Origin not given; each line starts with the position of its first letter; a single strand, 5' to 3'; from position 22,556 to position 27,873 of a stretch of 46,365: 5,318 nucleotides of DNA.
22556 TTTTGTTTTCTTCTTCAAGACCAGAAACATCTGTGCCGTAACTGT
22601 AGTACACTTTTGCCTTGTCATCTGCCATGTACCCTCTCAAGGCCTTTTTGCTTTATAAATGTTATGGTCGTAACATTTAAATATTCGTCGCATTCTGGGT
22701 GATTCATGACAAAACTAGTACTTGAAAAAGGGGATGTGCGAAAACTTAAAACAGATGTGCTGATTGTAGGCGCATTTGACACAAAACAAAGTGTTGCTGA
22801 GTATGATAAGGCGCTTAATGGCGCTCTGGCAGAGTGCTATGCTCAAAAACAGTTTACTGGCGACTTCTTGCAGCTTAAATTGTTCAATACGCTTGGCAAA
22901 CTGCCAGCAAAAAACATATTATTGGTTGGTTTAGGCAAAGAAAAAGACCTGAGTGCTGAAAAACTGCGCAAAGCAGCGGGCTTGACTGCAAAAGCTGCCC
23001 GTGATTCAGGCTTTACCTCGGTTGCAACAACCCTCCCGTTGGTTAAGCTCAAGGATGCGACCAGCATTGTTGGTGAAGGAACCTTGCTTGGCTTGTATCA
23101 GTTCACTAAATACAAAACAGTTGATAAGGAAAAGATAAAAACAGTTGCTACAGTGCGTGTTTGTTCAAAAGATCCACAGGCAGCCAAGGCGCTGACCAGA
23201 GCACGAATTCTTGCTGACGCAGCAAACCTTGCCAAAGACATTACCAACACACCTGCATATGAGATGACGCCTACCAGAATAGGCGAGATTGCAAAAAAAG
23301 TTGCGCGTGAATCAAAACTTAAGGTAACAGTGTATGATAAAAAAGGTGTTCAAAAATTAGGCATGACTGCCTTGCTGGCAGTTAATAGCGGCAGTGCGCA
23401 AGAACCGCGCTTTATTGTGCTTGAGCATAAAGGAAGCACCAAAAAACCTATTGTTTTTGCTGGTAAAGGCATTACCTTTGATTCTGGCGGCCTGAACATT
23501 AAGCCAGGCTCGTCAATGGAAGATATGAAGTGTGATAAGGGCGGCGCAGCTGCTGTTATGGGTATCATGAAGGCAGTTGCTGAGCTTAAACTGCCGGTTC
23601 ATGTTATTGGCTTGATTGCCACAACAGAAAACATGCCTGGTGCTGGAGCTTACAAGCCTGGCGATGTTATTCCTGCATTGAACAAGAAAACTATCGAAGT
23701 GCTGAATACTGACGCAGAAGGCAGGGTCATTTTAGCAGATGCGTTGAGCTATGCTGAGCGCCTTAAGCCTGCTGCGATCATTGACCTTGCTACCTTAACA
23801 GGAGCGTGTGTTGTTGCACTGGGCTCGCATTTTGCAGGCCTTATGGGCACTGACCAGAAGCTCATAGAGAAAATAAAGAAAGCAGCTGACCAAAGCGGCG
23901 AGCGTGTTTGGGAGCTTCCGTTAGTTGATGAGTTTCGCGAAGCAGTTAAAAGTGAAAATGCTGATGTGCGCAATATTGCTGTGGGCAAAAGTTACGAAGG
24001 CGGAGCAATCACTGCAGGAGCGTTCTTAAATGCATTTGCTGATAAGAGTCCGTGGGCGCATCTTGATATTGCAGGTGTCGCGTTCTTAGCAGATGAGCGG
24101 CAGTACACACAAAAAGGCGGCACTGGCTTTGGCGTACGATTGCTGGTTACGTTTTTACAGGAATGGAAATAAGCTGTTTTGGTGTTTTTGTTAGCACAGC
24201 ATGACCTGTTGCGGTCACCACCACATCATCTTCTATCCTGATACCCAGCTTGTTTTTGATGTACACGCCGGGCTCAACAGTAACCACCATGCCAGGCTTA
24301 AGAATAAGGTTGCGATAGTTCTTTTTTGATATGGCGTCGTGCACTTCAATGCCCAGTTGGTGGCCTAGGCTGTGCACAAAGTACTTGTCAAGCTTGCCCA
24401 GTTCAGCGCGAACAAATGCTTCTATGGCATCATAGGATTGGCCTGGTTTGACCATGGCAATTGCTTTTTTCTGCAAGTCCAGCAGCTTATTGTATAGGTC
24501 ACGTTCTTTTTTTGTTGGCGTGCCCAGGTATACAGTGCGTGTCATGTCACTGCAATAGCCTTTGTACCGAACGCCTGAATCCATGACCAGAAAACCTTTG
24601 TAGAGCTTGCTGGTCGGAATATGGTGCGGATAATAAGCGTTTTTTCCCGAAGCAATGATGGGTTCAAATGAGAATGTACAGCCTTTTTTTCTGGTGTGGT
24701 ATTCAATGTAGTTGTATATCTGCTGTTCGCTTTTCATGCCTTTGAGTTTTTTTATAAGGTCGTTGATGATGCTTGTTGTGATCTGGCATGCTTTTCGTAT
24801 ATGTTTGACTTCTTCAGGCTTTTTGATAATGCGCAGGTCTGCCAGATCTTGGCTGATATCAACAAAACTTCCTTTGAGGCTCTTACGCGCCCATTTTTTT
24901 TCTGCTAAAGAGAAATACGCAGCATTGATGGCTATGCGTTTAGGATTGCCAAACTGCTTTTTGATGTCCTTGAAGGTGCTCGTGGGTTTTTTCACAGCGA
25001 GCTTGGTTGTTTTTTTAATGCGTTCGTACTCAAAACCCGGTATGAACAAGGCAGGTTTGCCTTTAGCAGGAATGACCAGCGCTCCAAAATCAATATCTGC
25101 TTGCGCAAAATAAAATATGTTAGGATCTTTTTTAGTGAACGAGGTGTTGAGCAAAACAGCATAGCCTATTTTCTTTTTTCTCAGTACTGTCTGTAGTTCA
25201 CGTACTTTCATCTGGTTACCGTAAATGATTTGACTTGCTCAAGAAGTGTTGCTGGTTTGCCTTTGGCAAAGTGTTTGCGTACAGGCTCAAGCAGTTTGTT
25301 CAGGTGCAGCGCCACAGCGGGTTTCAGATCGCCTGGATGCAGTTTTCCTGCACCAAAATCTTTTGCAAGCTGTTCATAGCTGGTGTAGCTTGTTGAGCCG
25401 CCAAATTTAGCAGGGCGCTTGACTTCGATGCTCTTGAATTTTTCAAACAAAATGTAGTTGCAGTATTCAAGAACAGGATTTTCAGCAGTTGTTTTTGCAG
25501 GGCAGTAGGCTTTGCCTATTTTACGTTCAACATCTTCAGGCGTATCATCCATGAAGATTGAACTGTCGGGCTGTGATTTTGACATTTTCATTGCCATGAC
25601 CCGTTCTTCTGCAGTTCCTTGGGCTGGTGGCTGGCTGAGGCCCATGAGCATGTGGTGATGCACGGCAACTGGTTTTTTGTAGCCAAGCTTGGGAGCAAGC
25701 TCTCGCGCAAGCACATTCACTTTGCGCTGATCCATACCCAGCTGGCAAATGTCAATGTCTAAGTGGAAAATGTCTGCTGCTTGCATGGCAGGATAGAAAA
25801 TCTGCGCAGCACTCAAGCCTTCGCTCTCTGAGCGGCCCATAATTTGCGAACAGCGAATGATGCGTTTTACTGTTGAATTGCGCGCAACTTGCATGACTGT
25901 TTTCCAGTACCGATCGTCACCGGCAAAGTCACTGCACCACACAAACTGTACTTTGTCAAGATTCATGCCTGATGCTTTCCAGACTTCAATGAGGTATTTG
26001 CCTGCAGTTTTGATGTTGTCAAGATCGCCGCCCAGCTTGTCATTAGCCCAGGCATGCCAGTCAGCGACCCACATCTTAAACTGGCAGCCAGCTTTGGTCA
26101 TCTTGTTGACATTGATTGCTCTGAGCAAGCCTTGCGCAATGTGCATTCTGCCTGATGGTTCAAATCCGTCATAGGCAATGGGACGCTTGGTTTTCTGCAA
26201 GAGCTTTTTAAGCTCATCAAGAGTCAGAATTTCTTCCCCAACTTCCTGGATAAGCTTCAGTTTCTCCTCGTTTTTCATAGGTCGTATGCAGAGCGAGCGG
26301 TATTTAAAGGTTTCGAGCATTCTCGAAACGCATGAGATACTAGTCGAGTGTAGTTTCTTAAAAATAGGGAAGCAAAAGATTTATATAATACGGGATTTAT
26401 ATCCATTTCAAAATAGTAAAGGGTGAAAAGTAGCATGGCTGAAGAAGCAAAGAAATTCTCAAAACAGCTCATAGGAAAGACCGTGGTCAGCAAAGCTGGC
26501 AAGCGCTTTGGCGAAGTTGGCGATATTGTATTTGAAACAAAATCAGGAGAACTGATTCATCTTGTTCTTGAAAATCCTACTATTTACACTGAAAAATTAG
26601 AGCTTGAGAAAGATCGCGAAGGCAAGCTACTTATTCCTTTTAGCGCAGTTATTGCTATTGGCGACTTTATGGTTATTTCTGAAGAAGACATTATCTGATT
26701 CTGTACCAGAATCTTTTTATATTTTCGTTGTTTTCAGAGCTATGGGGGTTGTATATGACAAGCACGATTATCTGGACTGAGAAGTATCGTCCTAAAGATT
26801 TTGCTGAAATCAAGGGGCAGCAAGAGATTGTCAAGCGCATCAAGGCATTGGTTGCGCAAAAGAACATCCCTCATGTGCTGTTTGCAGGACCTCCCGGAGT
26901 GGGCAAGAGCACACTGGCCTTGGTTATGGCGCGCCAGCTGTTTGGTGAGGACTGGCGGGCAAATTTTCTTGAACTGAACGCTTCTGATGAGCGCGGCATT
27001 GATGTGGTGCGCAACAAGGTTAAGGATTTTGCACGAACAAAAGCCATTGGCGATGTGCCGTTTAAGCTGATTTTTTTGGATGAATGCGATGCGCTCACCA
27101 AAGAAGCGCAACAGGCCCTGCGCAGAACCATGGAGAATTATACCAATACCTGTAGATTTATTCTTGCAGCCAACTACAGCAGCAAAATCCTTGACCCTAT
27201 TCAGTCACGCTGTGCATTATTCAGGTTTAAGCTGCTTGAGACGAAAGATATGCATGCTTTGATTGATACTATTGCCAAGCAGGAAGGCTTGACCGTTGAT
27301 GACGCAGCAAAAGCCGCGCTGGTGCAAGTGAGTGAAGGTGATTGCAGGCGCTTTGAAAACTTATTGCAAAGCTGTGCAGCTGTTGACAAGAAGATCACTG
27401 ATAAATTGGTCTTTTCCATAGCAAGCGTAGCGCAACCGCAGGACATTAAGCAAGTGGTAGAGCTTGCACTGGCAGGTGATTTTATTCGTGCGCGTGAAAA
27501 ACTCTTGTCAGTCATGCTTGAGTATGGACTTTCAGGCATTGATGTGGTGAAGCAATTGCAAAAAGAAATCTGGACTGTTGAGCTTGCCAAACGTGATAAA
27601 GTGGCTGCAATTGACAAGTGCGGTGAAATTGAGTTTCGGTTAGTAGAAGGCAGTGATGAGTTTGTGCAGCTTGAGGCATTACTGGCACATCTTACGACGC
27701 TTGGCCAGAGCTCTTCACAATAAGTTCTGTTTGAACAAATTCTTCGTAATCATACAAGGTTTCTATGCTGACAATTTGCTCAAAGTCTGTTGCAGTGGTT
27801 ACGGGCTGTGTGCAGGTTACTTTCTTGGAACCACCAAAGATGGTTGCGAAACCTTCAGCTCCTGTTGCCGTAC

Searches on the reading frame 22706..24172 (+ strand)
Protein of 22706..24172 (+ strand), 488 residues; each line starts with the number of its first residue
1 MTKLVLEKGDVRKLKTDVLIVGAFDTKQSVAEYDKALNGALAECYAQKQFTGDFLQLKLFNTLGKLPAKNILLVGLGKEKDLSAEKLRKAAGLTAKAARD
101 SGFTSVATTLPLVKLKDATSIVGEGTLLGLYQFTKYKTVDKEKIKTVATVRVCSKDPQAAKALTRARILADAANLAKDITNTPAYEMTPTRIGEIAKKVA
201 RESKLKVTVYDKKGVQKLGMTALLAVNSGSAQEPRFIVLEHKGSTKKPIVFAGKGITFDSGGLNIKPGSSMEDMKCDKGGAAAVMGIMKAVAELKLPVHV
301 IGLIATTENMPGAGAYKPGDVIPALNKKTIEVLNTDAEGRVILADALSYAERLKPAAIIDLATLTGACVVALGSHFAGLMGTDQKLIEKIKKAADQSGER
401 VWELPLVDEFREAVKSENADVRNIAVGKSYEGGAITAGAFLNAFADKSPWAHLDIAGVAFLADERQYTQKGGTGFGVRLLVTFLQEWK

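Call 71: search_protein_families(library=pfam, proteins=[window:22706-24172:+], max_evalue=0.00001)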
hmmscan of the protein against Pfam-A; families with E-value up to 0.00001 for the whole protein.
window:22706-24172:+ (488 aa): 2 families
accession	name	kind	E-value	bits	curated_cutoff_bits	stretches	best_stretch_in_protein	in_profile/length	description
PF00883.26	Peptidase_M17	-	4.3e-121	404.4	25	1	174-481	1-310/310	Cytosol aminopeptidase family, catalytic domain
PF02789.23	Peptidase_M17_N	-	1.4e-23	83.7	23.4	1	27-138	11-127/129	Cytosol aminopeptidase family, N-terminal domain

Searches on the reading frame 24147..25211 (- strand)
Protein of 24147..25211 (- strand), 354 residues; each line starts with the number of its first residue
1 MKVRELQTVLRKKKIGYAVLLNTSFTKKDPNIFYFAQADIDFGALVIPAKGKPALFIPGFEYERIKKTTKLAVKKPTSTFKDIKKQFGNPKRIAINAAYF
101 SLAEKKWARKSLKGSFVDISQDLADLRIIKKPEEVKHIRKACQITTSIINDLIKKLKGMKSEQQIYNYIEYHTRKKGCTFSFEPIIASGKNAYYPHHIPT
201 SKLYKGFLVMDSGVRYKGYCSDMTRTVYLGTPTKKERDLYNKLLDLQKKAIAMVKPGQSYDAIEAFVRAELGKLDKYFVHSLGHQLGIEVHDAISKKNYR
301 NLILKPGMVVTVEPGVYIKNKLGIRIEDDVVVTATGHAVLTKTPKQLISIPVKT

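Call 71: search_protein_families(library=pfam, proteins=[window:24147-25211:-], max_evalue=0.00001)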
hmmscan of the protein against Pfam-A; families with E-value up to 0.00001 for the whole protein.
window:24147-25211:- (354 aa): 2 families
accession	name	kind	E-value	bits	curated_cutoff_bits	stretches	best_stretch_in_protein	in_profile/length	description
PF00557.29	Peptidase_M24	-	2.3e-58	197.8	23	1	137-334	2-208/208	Metallopeptidase family M24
PF01321.24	Creatinase_N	-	9e-10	39.6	22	1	4-129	3-128/128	Creatinase/Prolidase N-terminal domain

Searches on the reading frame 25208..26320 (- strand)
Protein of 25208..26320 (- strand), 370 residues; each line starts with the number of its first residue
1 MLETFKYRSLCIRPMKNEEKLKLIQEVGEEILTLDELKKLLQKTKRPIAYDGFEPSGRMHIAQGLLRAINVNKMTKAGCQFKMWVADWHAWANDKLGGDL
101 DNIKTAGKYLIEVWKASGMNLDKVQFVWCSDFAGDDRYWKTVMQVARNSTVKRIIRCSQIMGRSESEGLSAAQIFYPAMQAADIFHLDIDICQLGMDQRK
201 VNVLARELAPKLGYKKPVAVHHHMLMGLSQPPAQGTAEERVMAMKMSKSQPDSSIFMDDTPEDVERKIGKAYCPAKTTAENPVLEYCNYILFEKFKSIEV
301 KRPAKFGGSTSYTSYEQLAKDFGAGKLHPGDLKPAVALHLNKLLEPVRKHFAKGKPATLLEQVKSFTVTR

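Call 71: search_protein_families(library=pfam, proteins=[window:25208-26320:-], max_evalue=0.00001)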
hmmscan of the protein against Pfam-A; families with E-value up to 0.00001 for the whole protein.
window:25208-26320:- (370 aa): 1 family
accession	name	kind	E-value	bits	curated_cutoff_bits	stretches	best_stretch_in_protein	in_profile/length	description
PF00579.31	tRNA-synt_1b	-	8.1e-56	189.9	21.1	1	43-345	2-292/292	tRNA synthetases class I (W and Y)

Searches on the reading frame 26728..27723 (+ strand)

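Call 5: search_protein_families(library=pfam, proteins=[window:26728-27723:+], max_evalue=0.01)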
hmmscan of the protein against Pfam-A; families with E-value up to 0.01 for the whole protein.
window:26728-27723:+ (331 aa): 26 families (the best 25 are shown)
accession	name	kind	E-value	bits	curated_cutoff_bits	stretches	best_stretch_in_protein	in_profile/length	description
PF08542.16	Rep_fac_C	-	4.1e-20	72.4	23.6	1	236-320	2-87/88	Replication factor C C-terminal domain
PF00004.35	AAA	-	1.5e-17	64.7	21.2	1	50-163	1-124/131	ATPase family associated with various cellular activities (AAA)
PF13177.12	DNA_pol3_delta2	-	6.9e-14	52.6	27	1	90-169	82-159/161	DNA polymerase III, delta subunit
PF05496.18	RuvB_N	-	1.2e-09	38.6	27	1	21-138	2-111/159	Holliday junction DNA helicase RuvB P-loop domain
PF01078.27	Mg_chelatase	-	4.4e-07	30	20.3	1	24-69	1-44/207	Magnesium chelatase, subunit ChlI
PF13173.12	AAA_14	-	3e-06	27.7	27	1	50-159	5-108/129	AAA domain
PF25361.1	AAA_lid_RFC1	-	9.1e-06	25.5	34.9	1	175-224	4-53/59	RFC1-like, AAA+ ATPase lid domain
PF07726.17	AAA_3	-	4.3e-05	23.8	27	1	49-140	1-91/131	ATPase family associated with various cellular activities (AAA)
PF13191.12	AAA_16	-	6.5e-05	23.9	32.6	1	33-76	7-53/167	AAA ATPase domain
PF20720.3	nSTAND3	-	0.00015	21.9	27.2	1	48-85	18-53/155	Novel STAND NTPase 3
PF03215.21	Rad17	-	0.00024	21.5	23.8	1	15-71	8-69/186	Rad17 P-loop domain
PF25199.1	nSTAND_NTPase5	-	0.00028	21.2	34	1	31-150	25-134/145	Novel STAND NTPase 5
PF04851.21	ResIII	-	0.00044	20.6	22.5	1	30-82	7-58/164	Type III restriction enzyme, res subunit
PF13401.12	AAA_22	-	0.00051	20.8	27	0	50-74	8-32/130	AAA domain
PF13238.12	AAA_18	-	0.00083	20.3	29.4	1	50-138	1-66/128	AAA domain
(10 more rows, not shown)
